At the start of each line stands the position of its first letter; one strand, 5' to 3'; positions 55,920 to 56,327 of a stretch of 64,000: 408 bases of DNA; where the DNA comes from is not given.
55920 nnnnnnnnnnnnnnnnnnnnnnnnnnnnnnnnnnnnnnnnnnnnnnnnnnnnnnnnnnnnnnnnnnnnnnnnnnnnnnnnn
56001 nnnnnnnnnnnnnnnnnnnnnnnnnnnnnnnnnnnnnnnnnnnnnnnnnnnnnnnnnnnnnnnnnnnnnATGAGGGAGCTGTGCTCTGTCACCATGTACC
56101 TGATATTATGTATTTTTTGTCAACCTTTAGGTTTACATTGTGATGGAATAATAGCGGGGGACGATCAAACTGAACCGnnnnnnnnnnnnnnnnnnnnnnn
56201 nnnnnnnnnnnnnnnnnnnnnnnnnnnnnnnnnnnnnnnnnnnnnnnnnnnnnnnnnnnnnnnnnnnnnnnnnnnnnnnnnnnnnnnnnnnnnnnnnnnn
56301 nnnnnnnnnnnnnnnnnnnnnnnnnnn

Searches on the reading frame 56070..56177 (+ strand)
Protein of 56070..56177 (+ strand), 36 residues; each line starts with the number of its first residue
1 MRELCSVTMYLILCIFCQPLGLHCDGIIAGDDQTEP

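Call 27: search_protein_families(library=pfam, proteins=[window:56070-56177:+], max_evalue=0.1)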
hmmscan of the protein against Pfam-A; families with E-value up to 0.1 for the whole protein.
seq(36 aa): 0 families

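Call 46: list_cluster_members(proteins=[window:56070-56177:+, window:56040-56177:+, window:56092-56199:-])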
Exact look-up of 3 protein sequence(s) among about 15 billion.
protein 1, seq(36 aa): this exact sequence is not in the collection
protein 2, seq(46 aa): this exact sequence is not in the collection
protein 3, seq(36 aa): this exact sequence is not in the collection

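Call 62: search_protein_families(library=ncbifam, proteins=[window:56070-56177:+], max_evalue=1)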
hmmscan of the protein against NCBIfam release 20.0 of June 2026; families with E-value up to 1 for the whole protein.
seq(36 aa): 0 families
